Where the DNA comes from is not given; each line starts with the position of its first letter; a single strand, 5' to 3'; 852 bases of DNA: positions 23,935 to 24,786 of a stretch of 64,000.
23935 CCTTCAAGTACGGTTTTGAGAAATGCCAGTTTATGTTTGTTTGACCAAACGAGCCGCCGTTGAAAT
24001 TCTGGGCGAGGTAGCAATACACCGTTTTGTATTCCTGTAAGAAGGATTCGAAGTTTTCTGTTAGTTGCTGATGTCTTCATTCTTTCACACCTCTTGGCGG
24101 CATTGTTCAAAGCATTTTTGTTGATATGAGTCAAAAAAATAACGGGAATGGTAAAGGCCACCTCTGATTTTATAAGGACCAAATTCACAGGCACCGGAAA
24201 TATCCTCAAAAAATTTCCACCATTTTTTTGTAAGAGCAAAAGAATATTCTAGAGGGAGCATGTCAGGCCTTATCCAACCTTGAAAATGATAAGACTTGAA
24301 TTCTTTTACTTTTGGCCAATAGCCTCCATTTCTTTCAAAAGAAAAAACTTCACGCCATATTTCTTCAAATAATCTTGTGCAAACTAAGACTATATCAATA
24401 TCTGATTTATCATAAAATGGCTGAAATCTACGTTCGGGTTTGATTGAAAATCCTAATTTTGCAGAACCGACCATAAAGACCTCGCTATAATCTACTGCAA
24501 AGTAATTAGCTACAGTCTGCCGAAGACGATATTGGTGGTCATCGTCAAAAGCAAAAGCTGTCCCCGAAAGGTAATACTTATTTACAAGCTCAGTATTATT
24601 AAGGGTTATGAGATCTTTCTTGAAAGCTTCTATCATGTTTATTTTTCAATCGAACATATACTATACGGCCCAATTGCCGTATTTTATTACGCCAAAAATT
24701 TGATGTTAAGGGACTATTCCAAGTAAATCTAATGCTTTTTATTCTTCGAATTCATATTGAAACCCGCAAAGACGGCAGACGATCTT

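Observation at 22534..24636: AT-rich islet: minimal NTase-like protein + nuclease-less DUF262 protein (+ 4-TM protein), a candidate uncharacterised defence/toxin module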

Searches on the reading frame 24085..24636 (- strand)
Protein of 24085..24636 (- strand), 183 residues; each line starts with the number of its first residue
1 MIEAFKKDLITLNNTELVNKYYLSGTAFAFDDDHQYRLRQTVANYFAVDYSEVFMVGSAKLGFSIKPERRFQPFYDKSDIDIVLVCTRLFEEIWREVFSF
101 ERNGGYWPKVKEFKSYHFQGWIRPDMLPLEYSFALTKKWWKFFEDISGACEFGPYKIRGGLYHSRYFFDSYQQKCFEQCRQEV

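Call 3: search_protein_families(library=pfam, proteins=[window:24085-24636:-], max_evalue=0.1)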
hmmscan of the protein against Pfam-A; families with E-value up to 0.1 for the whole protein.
window:24085-24636:- (183 aa): 0 families

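Call 4: search_protein_families(library=padloc, proteins=[window:24085-24636:-], max_evalue=0.1)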
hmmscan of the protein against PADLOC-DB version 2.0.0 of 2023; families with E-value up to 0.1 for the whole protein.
window:24085-24636:- (183 aa): 0 families

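Call 5: search_protein_families(library=ncbifam, proteins=[window:24085-24636:-], max_evalue=0.1)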
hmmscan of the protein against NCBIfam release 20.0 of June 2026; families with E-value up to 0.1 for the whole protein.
window:24085-24636:- (183 aa): 0 families

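Call 7: find_homologous_proteins(query=window:24085-24636:-, max_evalue=0.001)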
Query window:24085-24636:- (183 aa): 612 proteins with E <= 0.001 among 626 candidates; the best 120 are listed.
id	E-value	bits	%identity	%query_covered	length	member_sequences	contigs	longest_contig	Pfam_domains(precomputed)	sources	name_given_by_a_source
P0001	1.4e-123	428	100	100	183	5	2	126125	-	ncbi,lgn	-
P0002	2.4e-100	352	80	100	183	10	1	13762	-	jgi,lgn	jgi:hypothetical protein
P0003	9.4e-100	350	82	100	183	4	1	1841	-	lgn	-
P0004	2.2e-99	349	79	99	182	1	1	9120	-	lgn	-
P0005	8.8e-98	344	78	100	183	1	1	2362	-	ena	-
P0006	4.3e-96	338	78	100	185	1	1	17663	-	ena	-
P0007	1.7e-95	336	78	100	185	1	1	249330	-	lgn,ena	-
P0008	3.9e-92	325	72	99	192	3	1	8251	-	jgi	-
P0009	2.7e-89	316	74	100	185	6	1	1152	-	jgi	jgi:hypothetical protein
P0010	1.8e-88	313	70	100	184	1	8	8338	-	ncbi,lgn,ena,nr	ncbi:MAG: hypothetical protein KDJ32_10700 [Alphaproteobacteria bacterium]|nr:hypothetical protein [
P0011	7.9e-88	311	69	100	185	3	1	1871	-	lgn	-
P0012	1.9e-87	310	70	100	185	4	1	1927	-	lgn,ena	-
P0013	2.9e-87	309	71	100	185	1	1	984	-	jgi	jgi:hypothetical protein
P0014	4.0e-86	306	69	100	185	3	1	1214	-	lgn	-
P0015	3.9e-83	296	66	100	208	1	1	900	-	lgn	-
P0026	2.2e-70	254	59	99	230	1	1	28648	-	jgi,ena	jgi:hypothetical protein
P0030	1.4e-59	219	52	100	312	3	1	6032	-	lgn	-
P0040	3.7e-55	205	48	99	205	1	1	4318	-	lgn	-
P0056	8.6e-53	197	48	99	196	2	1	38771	-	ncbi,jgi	ncbi:MAG TPA: hypothetical protein VF647_05895 [Longimicrobium sp.]|jgi:hypothetical protein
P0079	7.7e-51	191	47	97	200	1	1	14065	-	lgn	-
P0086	2.3e-50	189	43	99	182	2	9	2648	-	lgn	-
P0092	6.4e-50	188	48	97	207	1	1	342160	-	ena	-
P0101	1.9e-49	186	47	98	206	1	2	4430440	-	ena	-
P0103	2.1e-49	186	45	98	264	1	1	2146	-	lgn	-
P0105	2.8e-49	186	44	100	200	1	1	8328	-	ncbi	-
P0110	4.4e-49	185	48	97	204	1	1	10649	-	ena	-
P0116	8.6e-49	184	42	100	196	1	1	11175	-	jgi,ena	-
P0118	1.7e-48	183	45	99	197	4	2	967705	-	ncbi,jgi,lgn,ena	ncbi:MAG: hypothetical protein WC029_01845 [Sulfuricella sp.]|jgi:predicted nucleotidyltransferase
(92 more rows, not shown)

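Call 14: find_related_loci(query=A1, collection=genome_contigs, flank=8000)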
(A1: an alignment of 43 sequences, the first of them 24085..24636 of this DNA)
Query A1 (183 aa) in genome_contigs; peptide patterns used: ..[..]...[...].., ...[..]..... (x = any residue, [..] = any of these).
422 stretches matched a pattern; 369 encode a relative of the query (tblastn E <= 1e-3); the best 80 are kept; 80 distinct loci.
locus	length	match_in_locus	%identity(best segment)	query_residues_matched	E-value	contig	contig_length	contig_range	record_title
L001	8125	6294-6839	72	1-182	5e-95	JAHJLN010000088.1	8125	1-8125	MAG: Proteobacteria bacterium isolate Old_saline.mb.139 Old_saline.mb.139_k141_274191, whole genome shotgun sequence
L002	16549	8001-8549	64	1-183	2e-84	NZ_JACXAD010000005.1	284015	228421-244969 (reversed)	Hymenobacter montanus strain BT664 NODE_5_length_284015_cov_39.983433, whole genome shotgun sequence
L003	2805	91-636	61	2-183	2e-80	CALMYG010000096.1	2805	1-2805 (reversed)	MAG TPA_asm: uncultured Verrucomicrobia bacterium isolate SRR2107179_bin.42_CONCOCT_v1.1_MAG genome assembly, contig: ER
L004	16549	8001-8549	51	1-183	1e-63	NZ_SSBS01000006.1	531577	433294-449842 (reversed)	Pseudomonas atacamensis strain M7D1 M7D1_Contig_6_consensus_sequence, whole genome shotgun sequence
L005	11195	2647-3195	49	1-183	2e-61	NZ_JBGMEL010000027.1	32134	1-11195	Microbulbifer echini strain JCM 30400 Scaffold27, whole genome shotgun sequence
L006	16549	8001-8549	49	1-183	4e-61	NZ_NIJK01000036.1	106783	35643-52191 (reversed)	Shewanella indica strain KJW27 scaffold3, whole genome shotgun sequence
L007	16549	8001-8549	48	1-183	3e-60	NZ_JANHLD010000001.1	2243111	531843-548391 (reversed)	Pseudomonas putida strain 31753 31753_v2_1, whole genome shotgun sequence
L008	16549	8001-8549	47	1-183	7e-59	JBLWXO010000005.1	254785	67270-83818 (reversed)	MAG: Neptunomonas sp. isolate EA21-02 A21maxbin.006RE.5K@5, whole genome shotgun sequence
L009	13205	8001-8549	48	1-183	2e-58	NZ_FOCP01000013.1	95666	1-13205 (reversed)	Nitrosomonas marina strain Nm22, whole genome shotgun sequence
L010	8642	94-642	46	1-183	2e-58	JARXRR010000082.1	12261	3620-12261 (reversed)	Chromatiaceae bacterium AAb-1 NODE_55_length_12163_cov_46.950668, whole genome shotgun sequence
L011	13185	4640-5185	47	2-183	5e-58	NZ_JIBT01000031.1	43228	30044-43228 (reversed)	Halomonas sp. PR-M31 PR-M31contig_31, whole genome shotgun sequence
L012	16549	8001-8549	47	1-183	3e-57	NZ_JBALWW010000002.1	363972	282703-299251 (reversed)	MAG: Halopseudomonas sp. isolate 8NakV-03 NODE_2_length_363972_cov_40.280820, whole genome shotgun sequence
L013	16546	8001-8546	47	2-183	2e-57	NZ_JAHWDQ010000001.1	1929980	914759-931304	Zhongshania aquimaris strain CAU 1632 contig1, whole genome shotgun sequence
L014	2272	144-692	47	1-183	2e-57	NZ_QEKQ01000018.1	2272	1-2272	Tamilnaduibacter salinus strain DSM 28688 Ga0215713_118, whole genome shotgun sequence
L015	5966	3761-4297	46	1-179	3e-56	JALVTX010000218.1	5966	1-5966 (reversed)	MAG: Mariprofundaceae bacterium isolate M1_metabat2_scaf2bin.046 M1_NODE_3994_length_5966_cov_7.972769, whole genome sho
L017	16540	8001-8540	47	2-180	4e-53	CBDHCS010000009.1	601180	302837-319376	MAG: Candidatus Poribacteria bacterium isolate 2ff7ea9c-4ed9-48aa-ac60-1c2c21251b56 genome assembly, contig: contig_9, w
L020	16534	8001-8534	43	5-182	1e-50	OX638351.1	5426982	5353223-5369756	MAG: uncultured Poribacteria bacterium isolate d4690918-7cf6-4b6d-bcb0-07eb3c50a363 genome assembly, chromosome: 1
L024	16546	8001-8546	41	2-183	2e-50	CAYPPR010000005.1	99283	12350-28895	MAG TPA_asm: uncultured Desulfopila sp. isolate SRP319275_co2_253 genome assembly, contig: NODE_33_length_99283_cov_7.32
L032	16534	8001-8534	41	2-179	2e-49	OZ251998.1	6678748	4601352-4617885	MAG: Candidatus Poribacteria bacterium isolate 8f110123-501e-42ad-9d55-583bbc997c7d genome assembly, chromosome: 1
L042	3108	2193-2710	82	1-183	4e-80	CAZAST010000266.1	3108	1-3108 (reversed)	MAG TPA_asm: uncultured Syntrophaceae bacterium isolate SRP192927_co6_553 genome assembly, contig: NODE_93151_length_310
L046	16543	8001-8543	42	1-181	1e-47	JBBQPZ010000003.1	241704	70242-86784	MAG: Fimbriimonadales bacterium isolate Co_metawrap_1547 Cmw_1547_k141_15386839_length_241704_cov_22.9545, whole genome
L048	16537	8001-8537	40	5-183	1e-47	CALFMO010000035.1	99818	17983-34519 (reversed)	MAG TPA_asm: uncultured Acidobacteriaceae bacterium isolate SRR5457059_bin.63_CONCOCT_v1.1_MAG genome assembly, contig:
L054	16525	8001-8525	43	2-176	3e-47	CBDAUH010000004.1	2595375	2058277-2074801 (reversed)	MAG: Candidatus Poribacteria bacterium isolate 2b956532-cd71-4e48-8ac0-65602b58f679 genome assembly, contig: contig_4, w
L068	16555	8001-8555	41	2-180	3e-45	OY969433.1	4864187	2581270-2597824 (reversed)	MAG: uncultured Chloroflexia bacterium isolate MFD00008.bin.1.123 genome assembly, chromosome: 1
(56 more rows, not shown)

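Call 19: predict_structure(alignment_id=A1)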
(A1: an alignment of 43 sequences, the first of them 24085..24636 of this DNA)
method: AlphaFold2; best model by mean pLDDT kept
length: 183 residues; sequences in the alignment: 43
mean_pLDDT: 93.4   pTM: 0.87
mean pLDDT of the five models: 93.4, 93.0, 92.8, 92.6, 91.7
residues with pLDDT >= 90: 159; 70-90: 24; 50-70: 0; < 50: 0
segments of 3 or more residues with pLDDT < 50: none
pLDDT, mean of each block of 10 residues (from residue 1): 94 95 90 95 98 95 91 92 97 93 91 93 88 91 96 94 96 94 91
secondary structure, 60 per line:
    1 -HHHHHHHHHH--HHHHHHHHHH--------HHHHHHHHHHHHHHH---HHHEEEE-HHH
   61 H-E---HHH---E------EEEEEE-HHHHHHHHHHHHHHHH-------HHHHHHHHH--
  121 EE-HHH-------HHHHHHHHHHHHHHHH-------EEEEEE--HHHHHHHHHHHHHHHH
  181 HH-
elements in order: H2-11 H14-23 H32-46 E53-56 H58-61 E80-85 H87-102 H110-118 H134-149 E157-162 H165-182

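Call 20: find_encoding_contigs(protein=P0001, flank=10000, max_places=4)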
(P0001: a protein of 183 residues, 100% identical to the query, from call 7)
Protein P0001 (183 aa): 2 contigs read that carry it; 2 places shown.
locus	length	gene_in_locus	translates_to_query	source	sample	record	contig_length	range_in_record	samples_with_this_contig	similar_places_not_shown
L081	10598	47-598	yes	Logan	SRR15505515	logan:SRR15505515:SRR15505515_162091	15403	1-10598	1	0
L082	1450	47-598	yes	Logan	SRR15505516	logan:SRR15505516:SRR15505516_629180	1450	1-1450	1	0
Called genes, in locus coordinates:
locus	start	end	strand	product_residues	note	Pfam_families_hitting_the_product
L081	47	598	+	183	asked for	-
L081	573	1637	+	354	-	PF03235:GmrSD_N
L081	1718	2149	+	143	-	-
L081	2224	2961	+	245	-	-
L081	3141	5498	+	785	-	PF06934:CTI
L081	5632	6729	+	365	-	PF01699:Na_Ca_ex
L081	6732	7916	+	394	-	PF00890:FAD_binding_2, PF01134:GIDA (faint), PF01266:DAO (faint), PF03486:HI0933_like, PF07992:Pyr_redox_2, PF12831:FAD_oxidored, PF13450:NAD_binding_8 (weak), PF22780:HI0933_like_1st, +1 more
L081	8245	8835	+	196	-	PF11303:DUF3105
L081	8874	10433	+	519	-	PF20154:LNT_N, PF00795:CN_hydrolase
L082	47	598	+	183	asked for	-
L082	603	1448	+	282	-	?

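Call 22: search_solved_structures(query=A1, max_evalue=10, show_alignments=2)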
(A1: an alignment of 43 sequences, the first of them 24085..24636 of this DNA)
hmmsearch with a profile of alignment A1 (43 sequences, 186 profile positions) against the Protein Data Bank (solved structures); distinct sequences matched with E-value up to 10: 2.
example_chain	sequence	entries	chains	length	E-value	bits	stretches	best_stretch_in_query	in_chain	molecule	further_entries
3sog_A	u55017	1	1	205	0.34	14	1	25-94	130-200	Amphiphysin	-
4atm_A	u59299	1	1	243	0.39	13.8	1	25-95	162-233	AMPHIPHYSIN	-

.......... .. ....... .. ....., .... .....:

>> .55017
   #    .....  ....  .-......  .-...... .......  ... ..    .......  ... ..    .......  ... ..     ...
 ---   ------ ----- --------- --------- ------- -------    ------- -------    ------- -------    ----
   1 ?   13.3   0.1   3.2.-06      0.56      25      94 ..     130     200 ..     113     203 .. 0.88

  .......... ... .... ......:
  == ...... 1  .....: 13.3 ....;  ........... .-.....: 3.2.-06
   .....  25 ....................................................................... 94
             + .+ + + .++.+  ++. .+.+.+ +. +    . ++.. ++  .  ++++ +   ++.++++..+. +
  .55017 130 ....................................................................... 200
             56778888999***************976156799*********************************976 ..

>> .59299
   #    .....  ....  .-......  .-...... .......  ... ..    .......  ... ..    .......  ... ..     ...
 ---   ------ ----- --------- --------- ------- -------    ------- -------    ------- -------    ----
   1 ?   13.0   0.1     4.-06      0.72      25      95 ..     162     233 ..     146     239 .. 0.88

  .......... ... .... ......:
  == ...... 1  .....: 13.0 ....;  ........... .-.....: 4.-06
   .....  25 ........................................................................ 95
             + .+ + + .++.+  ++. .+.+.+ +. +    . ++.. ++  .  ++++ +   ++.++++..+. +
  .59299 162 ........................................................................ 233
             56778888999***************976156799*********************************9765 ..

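Call 32: search_protein_families(library=pfam, alignment_id=A1, max_evalue=10)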
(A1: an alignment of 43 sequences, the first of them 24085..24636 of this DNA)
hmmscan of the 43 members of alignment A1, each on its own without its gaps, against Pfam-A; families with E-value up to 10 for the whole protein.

A. member 1, window:24085-24636:- (183 aa): 0 families

B. families by the number of members that match (of 43 scanned): 12 families
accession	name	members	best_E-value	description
PF01909.29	NTP_transf_2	16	7.6e-05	Nucleotidyltransferase domain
PF18765.7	Polbeta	4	0.03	Polymerase beta, Nucleotidyltransferase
PF06337.17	DUSP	2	0.056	DUSP domain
PF13660.11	DUF4147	1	0.013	Domain of unknown function (DUF4147)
PF24771.2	Ig_CFAP74_1st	1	0.025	CFAP74 first Ig-like domain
PF22365.1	PfNDH2_hel_ins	1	0.092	PfNDH2 helical insertion domain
PF10788.14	DUF2603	1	0.1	Protein of unknown function (DUF2603)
PF14624.11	Vwaint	1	0.11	VWA / Hh protein intein-like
PF11692.13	DUF3289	1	0.14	Protein of unknown function (DUF3289)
PF17417.8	Glycoprot_B_PH2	1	0.17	Herpesvirus Glycoprotein B PH-like domain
PF09275.15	Pertus-S4-tox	1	0.23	Pertussis toxin S4 subunit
PF00323.24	Defensin_1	1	0.34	Mammalian defensin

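Call 36: fold_search(model_id=the predicted structure, library=pdb)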
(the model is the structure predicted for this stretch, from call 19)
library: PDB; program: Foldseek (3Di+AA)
matches with E <= 10: 84; with E <= 0.001: 0
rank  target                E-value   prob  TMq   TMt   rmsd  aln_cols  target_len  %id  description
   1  2q0d_B                8.3e-01  0.12  0.30  0.19  12.6       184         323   11  Terminal uridylyl transferase 4 from Trypanosoma brucei with bound ATP (released 2007-08-28)
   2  2q0f_B                1.0e+00  0.12  0.32  0.21   9.4       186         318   11  Terminal uridylyl transferase 4 from Trypanosoma brucei with bound UTP and UMP (released 2007-08-28)
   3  2q0c_B                1.5e+00  0.11  0.32  0.21  12.6       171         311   12  Terminal uridylyl transferase 4 from Trypanosoma brucei with bound CTP (released 2007-08-28)
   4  5w0b_A                1.7e+00  0.07  0.21  0.13  10.9       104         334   21  Structure of human TUT7 catalytic module (CM) (released 2017-06-28)
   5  2nom_A                1.8e+00  0.06  0.27  0.18  10.8       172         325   11  Terminal uridylyl transferase 4 from Trypanosoma brucei with bound dUTP (released 2007-02-20)
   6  7v4o_A                2.3e+00  0.03  0.12  0.12  10.1        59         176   17  Unique non-heme hydroxylase in biosynthesis of nucleoside antibiotic pathway uncover mechanism of reaction (released 2022-02-23)
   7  2nrk                  2.4e+00  0.05  0.27  0.29  16.0       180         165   12  Crystal structure of conserved protein GrpB from Enterococcus faecalis (released 2006-12-05)
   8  7ecd                  2.4e+00  0.05  0.24  0.18  12.3       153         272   15  Crystal structure of Tam41 from Firmicutes bacterium, complex with CTP-Mg (released 2022-01-19)
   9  8zde_A                3.0e+00  0.03  0.15  0.19  15.2       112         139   12  Crystal structure of HsmR with DNA bound (released 2025-11-05)
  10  4wjp_A                3.6e+00  0.08  0.19  0.38   6.6        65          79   11  Crystal Structure of SUMO1 in complex with phosphorylated Daxx (released 2014-12-31)
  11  6ig2_C                3.6e+00  0.06  0.29  0.21   8.5       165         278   13  Structure of mitochondrial CDP-DAG synthase Tam41 complexed with CTP, delta 74, F240A (released 2019-07-10)
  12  4bmy_B                3.6e+00  0.01  0.10  0.09  17.3       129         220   14  Structure of futalosine hydrolase mutant of Helicobacter pylori strain 26695 (released 2013-09-11)
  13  7cy6_A                3.8e+00  0.04  0.16  0.05   8.4        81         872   18  Crystal Structure of CMD1 in complex with 5mC-DNA (released 2020-12-30)
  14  8hkj_J                3.8e+00  0.03  0.14  0.07   6.6        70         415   16  Crystal structure of the CYP102A5 haem Domain isolated from Bacillus cereus (released 2023-04-26)
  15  4qas_A                3.8e+00  0.02  0.11  0.10   6.9        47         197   11  1.27 A resolution structure of CT263-D161N (MTAN) from Chlamydia trachomatis (released 2014-10-01)
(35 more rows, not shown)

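Call 37: search_protein_families(library=pfam, proteins=[P0030, P0103, L048:7965-8795:+, L046:7959-9569:+, P0026, L017:9715-11502:+], max_evalue=0.01)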
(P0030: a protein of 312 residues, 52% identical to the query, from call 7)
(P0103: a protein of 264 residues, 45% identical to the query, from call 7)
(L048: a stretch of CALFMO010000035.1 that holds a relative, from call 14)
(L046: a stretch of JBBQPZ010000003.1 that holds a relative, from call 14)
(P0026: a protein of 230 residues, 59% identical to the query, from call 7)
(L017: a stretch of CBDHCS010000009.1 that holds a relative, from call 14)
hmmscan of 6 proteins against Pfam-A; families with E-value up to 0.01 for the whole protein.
P0030 (312 aa): 0 families

P0103 (264 aa): 0 families

L048:7965-8795:+ (276 aa): 0 families

L046:7959-9569:+ (536 aa): 1 family
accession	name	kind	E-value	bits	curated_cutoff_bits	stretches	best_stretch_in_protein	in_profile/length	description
PF03235.19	GmrSD_N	-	5.3e-21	76.1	33.2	1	220-352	12-198/199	GmrSD restriction endonuclease, N-terminal domain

P0026 (230 aa): 0 families

L017:9715-11502:+ (595 aa): 1 family
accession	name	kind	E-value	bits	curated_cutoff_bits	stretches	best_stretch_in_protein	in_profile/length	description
PF03235.19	GmrSD_N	-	2.2e-29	103.5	33.2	1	21-222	4-197/199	GmrSD restriction endonuclease, N-terminal domain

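Call 42: search_protein_families(library=pfam, alignment_id=A3, max_evalue=0.00001)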
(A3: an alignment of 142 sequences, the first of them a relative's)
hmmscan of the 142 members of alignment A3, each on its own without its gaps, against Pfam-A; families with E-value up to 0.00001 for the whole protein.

A. member 1, L001:4119-4469:+ (116 aa): 0 families

B. families by the number of members that match (of 142 scanned): 138 families (the first 25 are shown)
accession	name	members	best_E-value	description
PF01844.29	HNH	3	1.6e-12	HNH endonuclease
PF00171.27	Aldedh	2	2.9e-169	Aldehyde dehydrogenase family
PF01555.25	N6_N4_Mtase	2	9.4e-50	DNA methylase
PF04851.21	ResIII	2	3.5e-24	Type III restriction enzyme, res subunit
PF00271.37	Helicase_C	2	5.6e-19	Helicase conserved C-terminal domain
PF00583.31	Acetyltransf_1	2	9.5e-14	Acetyltransferase (GNAT) family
PF01266.30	DAO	2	8e-09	FAD dependent oxidoreductase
PF00873.25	ACR_tran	1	1.7e-171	AcrB/AcrD/AcrF family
PF02534.20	T4SS-DNA_transf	1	5.2e-101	Type IV secretory system Conjugative DNA transfer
PF00206.25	Lyase_1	1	9e-94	Lyase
PF00202.27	Aminotran_3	1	1.3e-87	Aminotransferase class-III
PF01207.24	Dus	1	3.7e-87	Dihydrouridine synthase (Dus)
PF03480.18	DctP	1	4.9e-79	Bacterial extracellular solute-binding protein, family 7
PF13803.12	DUF4184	1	6.6e-75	Domain of unknown function (DUF4184)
PF01081.25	Aldolase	1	4.5e-68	KDPG and KHG aldolase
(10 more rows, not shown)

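Call 43: search_protein_families(library=pfam, alignment_id=A4, max_evalue=0.00001)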
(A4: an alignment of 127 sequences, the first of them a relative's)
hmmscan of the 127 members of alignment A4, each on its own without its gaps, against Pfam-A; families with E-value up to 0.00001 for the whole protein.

A. member 1, L044:6528-7826:+ (432 aa): 1 family
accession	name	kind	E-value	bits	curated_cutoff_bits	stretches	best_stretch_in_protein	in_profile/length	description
PF06808.19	DctM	-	1.3e-120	403.5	23.8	1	10-422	1-413/413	Tripartite ATP-independent periplasmic transporter, DctM component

B. families by the number of members that match (of 127 scanned): 145 families (the first 25 are shown)
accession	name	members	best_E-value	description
PF00145.23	DNA_methylase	3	1.6e-94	C-5 cytosine-specific DNA methylase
PF13560.12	HTH_31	3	1.5e-15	Helix-turn-helix domain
PF01381.28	HTH_3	3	5.4e-12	Helix-turn-helix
PF00528.27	BPD_transp_1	2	2e-40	Binding-protein-dependent transport system inner membrane component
PF00106.31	adh_short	2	3.1e-40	short chain dehydrogenase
PF13561.12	adh_short_C2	2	2.1e-36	Enoyl-(Acyl carrier protein) reductase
PF07702.18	UTRA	2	5.6e-36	UTRA domain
PF00004.35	AAA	2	1.7e-29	ATPase family associated with various cellular activities (AAA)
PF01546.33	Peptidase_M20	2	8.9e-27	Peptidase family M20/M25/M40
PF13371.12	TPR_9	2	2.5e-23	Tetratricopeptide repeat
PF00392.27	GntR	2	1.3e-19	Bacterial regulatory proteins, gntR family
PF00149.33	Metallophos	2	9.5e-19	Calcineurin-like phosphoesterase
PF07687.19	M20_dimer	2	2.9e-14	Peptidase dimerisation domain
PF07728.20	AAA_5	2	5.8e-12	AAA domain (dynein-related subfamily)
PF01797.21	Y1_Tnp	2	1e-08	Transposase IS200 like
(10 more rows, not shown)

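Call 44: search_protein_families(library=padloc, alignment_id=A3, max_evalue=1e-10)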
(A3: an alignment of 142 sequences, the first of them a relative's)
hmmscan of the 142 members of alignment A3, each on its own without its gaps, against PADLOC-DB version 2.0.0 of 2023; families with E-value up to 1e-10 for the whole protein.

A. member 1, L001:4119-4469:+ (116 aa): 0 families

B. families by the number of members that match (of 142 scanned): 207 families (the first 25 are shown)
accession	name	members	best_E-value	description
PDLC03636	MTase_III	2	6.8e-221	Type III methyltransferase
PDLC03371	MTase_II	2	1.3e-70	Type II methyltransferase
PDLC03963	SoFic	2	1.4e-56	-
PDLC03216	MTase_II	2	3.2e-55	Type II methyltransferase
PDLC03738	oMTase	2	1.5e-51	orphan methyltransferase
PDLC03354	MTase_II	2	3.6e-47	Type II methyltransferase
PDLC03300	MTase_II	2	4.6e-36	Type II methyltransferase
PDLC03299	MTase_II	2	7.7e-34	Type II methyltransferase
PDLC03339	MTase_II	2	2.4e-26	Type II methyltransferase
PDLC03387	MTase_II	2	7.3e-21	Type II methyltransferase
PDLC03320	MTase_II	2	1.3e-17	Type II methyltransferase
PDLC03353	MTase_II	2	5.2e-16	Type II methyltransferase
PDLC03265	MTase_II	2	5.3e-15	Type II methyltransferase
PDLC03350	MTase_II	2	2.7e-12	Type II methyltransferase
PDLC03609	REase_MTase_IIG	1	1.5e-295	Type IIG restriction enzyme-methyltransferase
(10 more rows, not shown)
